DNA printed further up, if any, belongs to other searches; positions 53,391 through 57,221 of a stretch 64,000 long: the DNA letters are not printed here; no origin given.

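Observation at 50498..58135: Compact PfaA-like (PUFA-synthase-type) PKS locus with an ATP-grasp ligase and a membrane acyltransferase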

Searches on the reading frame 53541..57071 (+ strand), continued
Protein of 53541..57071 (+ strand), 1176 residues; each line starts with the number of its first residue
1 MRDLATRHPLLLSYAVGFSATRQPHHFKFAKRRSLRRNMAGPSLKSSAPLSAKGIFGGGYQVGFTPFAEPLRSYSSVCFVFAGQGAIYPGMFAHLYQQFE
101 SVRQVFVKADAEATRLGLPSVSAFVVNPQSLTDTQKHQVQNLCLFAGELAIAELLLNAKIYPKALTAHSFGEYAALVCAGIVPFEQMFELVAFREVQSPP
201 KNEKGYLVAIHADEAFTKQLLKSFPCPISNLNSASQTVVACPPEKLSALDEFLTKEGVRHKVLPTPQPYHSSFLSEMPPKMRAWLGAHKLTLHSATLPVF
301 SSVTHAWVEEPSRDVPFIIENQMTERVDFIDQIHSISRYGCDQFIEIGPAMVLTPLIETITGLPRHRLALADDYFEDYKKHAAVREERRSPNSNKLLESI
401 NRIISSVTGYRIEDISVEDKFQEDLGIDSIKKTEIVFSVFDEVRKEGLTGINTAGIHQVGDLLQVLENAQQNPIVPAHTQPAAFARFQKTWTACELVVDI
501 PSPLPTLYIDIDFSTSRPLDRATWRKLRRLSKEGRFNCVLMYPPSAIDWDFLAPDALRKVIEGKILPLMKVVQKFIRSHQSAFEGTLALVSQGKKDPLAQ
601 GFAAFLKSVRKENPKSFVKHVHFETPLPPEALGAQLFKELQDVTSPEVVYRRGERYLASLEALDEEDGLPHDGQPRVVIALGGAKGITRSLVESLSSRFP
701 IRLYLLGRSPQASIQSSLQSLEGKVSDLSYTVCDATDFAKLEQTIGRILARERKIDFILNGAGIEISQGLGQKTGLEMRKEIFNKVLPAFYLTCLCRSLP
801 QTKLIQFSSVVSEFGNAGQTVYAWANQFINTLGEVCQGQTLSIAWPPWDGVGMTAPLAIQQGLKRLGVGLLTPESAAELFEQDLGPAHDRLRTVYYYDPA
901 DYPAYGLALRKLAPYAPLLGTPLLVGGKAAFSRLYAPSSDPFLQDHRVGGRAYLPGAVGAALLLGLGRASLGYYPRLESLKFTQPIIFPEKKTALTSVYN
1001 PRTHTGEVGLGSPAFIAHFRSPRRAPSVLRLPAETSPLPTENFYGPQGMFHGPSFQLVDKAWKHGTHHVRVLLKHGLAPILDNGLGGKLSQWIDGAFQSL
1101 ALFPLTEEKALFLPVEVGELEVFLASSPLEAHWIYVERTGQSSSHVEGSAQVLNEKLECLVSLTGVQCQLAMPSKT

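Call 25: search_protein_families(library=pfam, proteins=[L019:5743-6546:+, L020:5748-6770:-, L022:13278-14927:+, L015:13461-14753:+, L024:9001-10743:+, L006:5345-7810:+, L003:13370-14674:+, L001:6100-6699:+, L001:13495-14073:+, L007:1642-3699:-], max_evalue=0.001)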
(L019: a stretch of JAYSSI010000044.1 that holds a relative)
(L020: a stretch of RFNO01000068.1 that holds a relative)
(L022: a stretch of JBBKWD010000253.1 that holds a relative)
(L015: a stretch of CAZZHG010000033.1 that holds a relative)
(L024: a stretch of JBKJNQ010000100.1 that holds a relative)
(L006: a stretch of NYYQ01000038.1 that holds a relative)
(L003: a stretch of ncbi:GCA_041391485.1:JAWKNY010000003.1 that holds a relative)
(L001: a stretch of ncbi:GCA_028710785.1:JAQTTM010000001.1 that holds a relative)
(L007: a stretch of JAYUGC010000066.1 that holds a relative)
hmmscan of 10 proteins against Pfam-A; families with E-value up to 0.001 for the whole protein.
L019:5743-6546:+ (267 aa): 2 families
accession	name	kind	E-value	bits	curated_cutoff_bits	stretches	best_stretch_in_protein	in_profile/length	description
PF00881.29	Nitroreductase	-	4.2e-30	105.6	23.5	1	42-243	3-166/167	Nitroreductase family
PF14512.11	TM1586_NiRdase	-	6.8e-06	26.3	27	0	57-87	158-188/215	Putative TM nitroreductase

L020:5748-6770:- (340 aa): 3 families
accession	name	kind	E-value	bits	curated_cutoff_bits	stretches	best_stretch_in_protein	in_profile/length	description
PF13602.12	ADH_zinc_N_2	-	3.9e-17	63.9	27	1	183-337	2-134/134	Zinc-binding dehydrogenase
PF08240.17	ADH_N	-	8.8e-16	58.5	23.5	1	27-109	2-103/104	Alcohol dehydrogenase GroES-like domain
PF00107.32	ADH_zinc_N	-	1.3e-13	51.4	31.8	1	151-245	1-97/129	Zinc-binding dehydrogenase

L022:13278-14927:+ (549 aa): 10 families
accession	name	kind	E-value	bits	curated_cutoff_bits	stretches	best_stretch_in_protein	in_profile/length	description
PF01593.30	Amino_oxidase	-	4.1e-17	63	19.8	1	53-540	1-442/443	Flavin containing amine oxidoreductase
PF13450.12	NAD_binding_8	-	2.9e-13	50.3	21.9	1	48-102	1-55/68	NAD(P)-binding Rossmann-like domain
PF12831.13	FAD_oxidored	-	4.2e-09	36.6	27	1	45-84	1-40/416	FAD dependent oxidoreductase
PF01266.30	DAO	-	3.9e-08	33.6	27.9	0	45-80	1-36/353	FAD dependent oxidoreductase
PF00890.30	FAD_binding_2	-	1.9e-06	27.8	20.4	1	45-82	1-37/414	FAD binding domain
PF01946.23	Thi4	-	3.9e-05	23.4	26.2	1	42-80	16-55/235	Thi4 family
PF00070.33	Pyr_redox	-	5.8e-05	24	22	0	46-79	2-35/82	Pyridine nucleotide-disulphide oxidoreductase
PF01494.25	FAD_binding_3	-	0.00026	20.8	22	1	44-77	2-35/349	FAD binding domain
PF07992.20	Pyr_redox_2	-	0.00027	20.9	26.1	0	45-77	2-34/291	Pyridine nucleotide-disulphide oxidoreductase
PF03486.20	HI0933_like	-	0.00071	19.5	50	0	45-79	2-36/244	HI0933-like protein Rossmann domain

L015:13461-14753:+ (430 aa): 2 families
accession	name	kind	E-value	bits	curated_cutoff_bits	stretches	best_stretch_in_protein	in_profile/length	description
PF00501.34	AMP-binding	-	4.7e-30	105.1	29.9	1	105-296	165-383/384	AMP-binding enzyme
PF13193.12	AMP-binding_C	-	4.6e-08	34.3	24.5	1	349-419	5-76/76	AMP-binding enzyme C-terminal domain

L024:9001-10743:+ (580 aa): 3 families
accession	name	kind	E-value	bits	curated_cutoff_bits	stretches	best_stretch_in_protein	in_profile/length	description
PF13517.12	FG-GAP_3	-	4.2e-21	75.8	26.9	2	87-152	1-60/61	FG-GAP-like repeat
PF07593.17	UnbV_ASPIC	-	3.1e-17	62.6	23.4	1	504-570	1-67/68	ASPIC and UnbV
PF01839.29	FG-GAP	-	1.4e-05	25.3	22.1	0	80-98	2-20/37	FG-GAP repeat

L006:5345-7810:+ (821 aa): 1 family
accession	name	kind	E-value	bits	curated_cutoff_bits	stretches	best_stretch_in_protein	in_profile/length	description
PF04820.20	Trp_halogenase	-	3.7e-10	39.7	21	1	98-320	147-341/458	Tryptophan halogenase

L003:13370-14674:+ (435 aa): 5 families
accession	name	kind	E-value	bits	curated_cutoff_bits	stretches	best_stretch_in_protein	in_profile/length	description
PF04820.20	Trp_halogenase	-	6e-16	58.8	21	2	8-106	1-94/458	Tryptophan halogenase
PF05834.18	Lycopene_cycl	-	1.6e-06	27.9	23.4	1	8-167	1-140/380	Lycopene cyclase protein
PF01266.30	DAO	-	3.3e-06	27.3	27.9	1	8-43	1-35/353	FAD dependent oxidoreductase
PF13450.12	NAD_binding_8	-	4.2e-06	27.4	21.9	1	11-42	1-31/68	NAD(P)-binding Rossmann-like domain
PF07992.20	Pyr_redox_2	-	9.6e-05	22.4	26.1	1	7-65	1-46/291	Pyridine nucleotide-disulphide oxidoreductase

L001:6100-6699:+ (199 aa): 3 families
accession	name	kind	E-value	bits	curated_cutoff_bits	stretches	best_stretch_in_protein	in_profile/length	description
PF00561.26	Abhydrolase_1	-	7.9e-06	26.1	25.8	1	62-111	56-106/245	alpha/beta hydrolase fold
PF12697.13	Abhydrolase_6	-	4.7e-05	24.6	26.3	1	63-152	52-135/217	Alpha/beta hydrolase family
PF07819.20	PGAP1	-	0.00029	21.1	24.3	1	74-111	89-129/233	PGAP1-like alpha/beta domain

L001:13495-14073:+ (192 aa): 1 family
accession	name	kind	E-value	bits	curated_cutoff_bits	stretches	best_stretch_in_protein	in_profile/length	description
PF01648.25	ACPS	-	3.7e-07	30.6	25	1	71-134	1-65/111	4'-phosphopantetheinyl transferase superfamily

L007:1642-3699:- (685 aa): 8 families
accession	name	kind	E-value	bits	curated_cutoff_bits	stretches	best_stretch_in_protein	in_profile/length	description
PF07478.18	Dala_Dala_lig_C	-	8.5e-63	212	24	2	472-662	29-203/204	D-ala D-ala ligase C-terminus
PF02786.22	CPSase_L_D2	-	4.9e-11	43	19.8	1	103-287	1-178/211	Carbamoyl-phosphate synthase L chain, ATP binding domain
PF13535.11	ATP-grasp_4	-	1.5e-10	41.4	27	1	479-633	2-151/160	ATP-grasp domain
PF02655.19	ATP-grasp_3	-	1.1e-08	35.7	23.2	0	446-632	3-155/160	ATP-grasp domain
PF02222.28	ATP-grasp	-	9.4e-08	32.3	27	1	109-231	1-119/179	ATP-grasp domain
PF01071.24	GARS_A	-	3.9e-07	30.5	27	0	446-539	2-100/194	Phosphoribosylglycinamide synthetase, ATP-grasp (A) domain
PF14398.11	ATPgrasp_YheCD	-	0.00059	19.6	26.8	0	615-636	208-229/255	YheC/D like ATP-grasp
PF14397.11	ATPgrasp_ST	-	0.0006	19.5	31.4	0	102-155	20-77/278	Sugar-transfer associated ATP-grasp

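Call 26: search_solved_structures(query=A1, max_evalue=0.00001)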
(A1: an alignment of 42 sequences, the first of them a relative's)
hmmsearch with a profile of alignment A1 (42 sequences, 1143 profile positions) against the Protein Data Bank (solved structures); distinct sequences matched with E-value up to 0.00001: 416 (the best 60 are shown).
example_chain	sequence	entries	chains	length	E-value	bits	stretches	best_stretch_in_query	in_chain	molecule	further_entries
7m7e_B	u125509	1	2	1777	5.8e-62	213.2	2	21-322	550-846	6-deoxyerythronolide-B synthase EryA2, modules 3 and 4,EryAI,6-deoxyerythronolide-B syntha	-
9d2z_A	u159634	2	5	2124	3.7e-60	207.3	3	32-323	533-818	Mycocerosic acid synthase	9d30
9d2y_A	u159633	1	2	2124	6.4e-60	206.5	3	32-323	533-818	Multifunctional mycocerosic acid synthase membrane-associated MAS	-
7m7i_B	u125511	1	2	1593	8e-57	196.2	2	29-328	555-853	EryAI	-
7m7j_B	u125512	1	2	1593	8e-57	196.2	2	29-328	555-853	EryAI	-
7m7f_B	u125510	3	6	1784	1.1e-56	195.8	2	29-328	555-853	EryAI,6-deoxyerythronolide-B synthase EryA3, modules 5 and 6 chimera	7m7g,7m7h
8tjn_B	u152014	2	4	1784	1.1e-56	195.7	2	29-328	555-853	EryAI,6-deoxyerythronolide-B synthase EryA3, modules 5 and 6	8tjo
7s6c_A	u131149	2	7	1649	8.9e-56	192.8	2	28-322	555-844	6-deoxyerythronolide-B synthase EryA2, modules 3 and 4, Lsd14 Polyketide synthase fusion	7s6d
9pat_A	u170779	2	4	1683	2.7e-55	191.2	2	31-313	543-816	6-deoxyerythronolide-B synthase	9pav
9pat_C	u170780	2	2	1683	2.7e-55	191.2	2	31-313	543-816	6-deoxyerythronolide-B synthase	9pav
9pc6_A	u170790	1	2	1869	3.7e-55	190.7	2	31-313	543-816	6-deoxyerythronolide-B synthase,RifR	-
5d2e_A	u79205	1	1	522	8.8e-55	189.5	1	506-857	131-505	MlnE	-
3im8_A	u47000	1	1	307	2.3e-53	184.8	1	31-324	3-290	Malonyl acyl carrier protein transacylase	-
9nju_A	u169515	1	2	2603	7.6e-53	183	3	30-328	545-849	Probable polyketide synthase 16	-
4mz0_A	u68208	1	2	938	2.5e-50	174.7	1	14-320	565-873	CurL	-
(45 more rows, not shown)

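Call 30: search_protein_families(library=pfam, proteins=[L046:4847-12031:+, L051:3-7181:+, L048:5957-13702:+], max_evalue=0.01)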
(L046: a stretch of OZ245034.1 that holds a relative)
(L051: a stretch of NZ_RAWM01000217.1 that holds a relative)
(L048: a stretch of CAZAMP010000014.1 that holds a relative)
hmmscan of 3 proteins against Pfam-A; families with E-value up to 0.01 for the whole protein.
L046:4847-12031:+ (2394 aa): 11 families
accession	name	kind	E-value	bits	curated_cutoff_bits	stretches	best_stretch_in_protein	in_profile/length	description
PF00109.32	ketoacyl-synt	-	2e-59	201.7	20.8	1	802-1087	2-252/252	Beta-ketoacyl synthase, N-terminal domain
PF02801.28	Ketoacyl-synt_C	-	5.7e-38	130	20.8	1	1096-1207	2-118/119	Beta-ketoacyl synthase, C-terminal domain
PF08659.16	KR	-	2.4e-22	80.2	22.6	1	1957-2081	55-176/180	KR domain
PF00698.26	Acyl_transf_1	-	2e-18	67.4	32.7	1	1405-1614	68-281/319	Acyl transferase domain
PF13561.12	adh_short_C2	-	2.2e-13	50.8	27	1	1959-2071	47-160/236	Enoyl-(Acyl carrier protein) reductase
PF21089.3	PKS_DH_N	-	5e-11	42.9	27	1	2149-2226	13-95/103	Polyketide synthase dehydratase domain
PF00106.31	adh_short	-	3.2e-10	40.2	26.6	1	1956-2069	50-164/195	short chain dehydrogenase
PF03060.21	NMO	-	2.6e-08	34.1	28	1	536-756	143-330/331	Nitronate monooxygenase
PF14765.12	PS-DH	-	5.1e-07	29.8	23.7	1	2270-2388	26-160/166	Polyketide synthase dehydratase N-terminal domain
PF16197.11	KAsynt_C_assoc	-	8.6e-06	26.6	33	1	1212-1258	6-47/111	Ketoacyl-synthetase C-terminal extension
PF00550.31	PP-binding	-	0.00077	20.1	20.8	1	1715-1767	3-54/67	Phosphopantetheine attachment site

L051:3-7181:+ (2393 aa): 12 families
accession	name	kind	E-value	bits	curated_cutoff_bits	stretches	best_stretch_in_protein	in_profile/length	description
PF00668.25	Condensation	-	4.3e-99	332.7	30.6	1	351-791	7-454/456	Condensation domain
PF00501.34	AMP-binding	-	2.5e-94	316.7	29.9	2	815-1160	3-383/384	AMP-binding enzyme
PF00109.32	ketoacyl-synt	-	1.1e-64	219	20.8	1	1419-1669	3-252/252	Beta-ketoacyl synthase, N-terminal domain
PF00698.26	Acyl_transf_1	-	1.4e-53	182.8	32.7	1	1938-2260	2-316/319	Acyl transferase domain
PF02801.28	Ketoacyl-synt_C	-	2.7e-41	140.7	20.8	1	1677-1796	1-119/119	Beta-ketoacyl synthase, C-terminal domain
PF00550.31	PP-binding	-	1.1e-27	96.6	20.8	2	1324-1389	1-67/67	Phosphopantetheine attachment site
PF16197.11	KAsynt_C_assoc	-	1.3e-18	67.9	33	1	1798-1908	1-110/111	Ketoacyl-synthetase C-terminal extension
PF22621.2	CurL-like_PKS_C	-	1.6e-14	54.1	27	1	1859-1920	1-64/64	CurL-like, PKS C-terminal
PF13193.12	AMP-binding_C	-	4.8e-14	53.5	24.5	1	1220-1295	1-76/76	AMP-binding enzyme C-terminal domain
PF23024.1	AMP-dom_DIP2-like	-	4.4e-11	43.2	27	1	101-218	2-106/110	Disco-interacting protein 2-like, AMP domain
PF22336.2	RhiE-like_linker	-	3.6e-09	36.9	27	1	1862-1922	1-62/67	RhiE-like, KS-MAT linker domain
PF24919.1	Mug62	-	1.5e-06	28.4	27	1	108-221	31-151/164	Meiotically up-regulated gene 62 protein-like domain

L048:5957-13702:+ (2581 aa): 9 families
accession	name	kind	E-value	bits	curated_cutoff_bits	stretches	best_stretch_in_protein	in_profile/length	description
PF00109.32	ketoacyl-synt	-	7.2e-65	219.5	20.8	1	762-1038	2-252/252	Beta-ketoacyl synthase, N-terminal domain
PF08659.16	KR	-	4.8e-40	137.8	22.6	1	2297-2522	2-179/180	KR domain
PF00698.26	Acyl_transf_1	-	3.5e-39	135.6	32.7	1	1365-1659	2-280/319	Acyl transferase domain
PF02801.28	Ketoacyl-synt_C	-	1.6e-38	131.8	20.8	1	1046-1163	1-118/119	Beta-ketoacyl synthase, C-terminal domain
PF00106.31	adh_short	-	3e-18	66.5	26.6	1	2381-2517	35-175/195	short chain dehydrogenase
PF13561.12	adh_short_C2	-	1.4e-13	51.4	27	1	2382-2525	32-180/236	Enoyl-(Acyl carrier protein) reductase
PF03060.21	NMO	-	1.9e-12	47.7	28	1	387-673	5-286/331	Nitronate monooxygenase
PF16197.11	KAsynt_C_assoc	-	3.1e-08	34.5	33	1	1166-1268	1-95/111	Ketoacyl-synthetase C-terminal extension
PF00550.31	PP-binding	-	1.5e-05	25.6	20.8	1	1914-1957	2-44/67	Phosphopantetheine attachment site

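Call 43: find_homologous_proteins(query=P0242, max_evalue=1e-10)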
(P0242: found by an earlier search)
Query P0242 (348 aa): 7995 proteins with E <= 1e-10 among 8000 candidates; the best 120 are listed.
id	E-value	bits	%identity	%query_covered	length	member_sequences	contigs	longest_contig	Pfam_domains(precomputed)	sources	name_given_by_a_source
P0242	9.1e-233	789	100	100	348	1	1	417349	PF02655.20,PF07478.19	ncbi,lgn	-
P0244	2.7e-135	469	60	97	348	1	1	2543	PF02655.20,PF07478.19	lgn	-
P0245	4.5e-132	458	58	97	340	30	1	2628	PF08443.17,PF02655.20,PF07478.19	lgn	-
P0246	4.3e-131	455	58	97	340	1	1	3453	PF08443.17,PF02655.20,PF07478.19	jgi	-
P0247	6.0e-131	455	58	97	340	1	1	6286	PF08443.17,PF02655.20,PF07478.19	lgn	-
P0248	6.4e-131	455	60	96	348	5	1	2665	PF02655.20,PF07478.19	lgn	-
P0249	2.8e-130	452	57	97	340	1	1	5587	PF08443.17,PF02655.20,PF07478.19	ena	-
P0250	4.0e-130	452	58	97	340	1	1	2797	PF08443.17,PF02655.20,PF07478.19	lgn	-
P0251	9.6e-129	447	57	97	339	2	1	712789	PF08443.17,PF02655.20,PF07478.19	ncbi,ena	-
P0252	2.9e-128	446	57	96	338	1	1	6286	PF07478.19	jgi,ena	-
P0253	3.5e-128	446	56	97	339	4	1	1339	PF07478.19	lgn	-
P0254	1.1e-127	444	57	97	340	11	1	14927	PF02655.20,PF07478.19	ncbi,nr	ncbi:MAG TPA: ATP-grasp domain-containing protein [Nitrospiraceae bacterium]|nr:ATP-grasp domain-con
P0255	2.6e-127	443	57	97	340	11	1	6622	PF08443.17,PF02655.20,PF07478.19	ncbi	ncbi:MAG: D-alanine--D-alanine ligase family protein [Candidatus Binatia bacterium]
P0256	2.8e-126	439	57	97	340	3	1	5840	PF02655.20,PF07478.19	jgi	jgi:D-alanine-D-alanine ligase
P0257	3.4e-126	439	57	97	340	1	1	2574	PF13535.12,PF08443.17,PF02655.20,PF07478.19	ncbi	ncbi:MAG: D-alanine--D-alanine ligase family protein [Nitrospiraceae bacterium]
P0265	1.0e-124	434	57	97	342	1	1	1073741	PF07478.19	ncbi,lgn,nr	ncbi:MAG: D-alanine--D-alanine ligase [Candidatus Binatia bacterium]|nr:MAG: D-alanine--D-alanine li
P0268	1.2e-124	434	56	97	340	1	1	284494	PF08443.17,PF02655.20,PF07478.19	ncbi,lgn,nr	ncbi:MAG: ATP-grasp domain-containing protein [Nitrospira sp.]|nr:ATP-grasp domain-containing protei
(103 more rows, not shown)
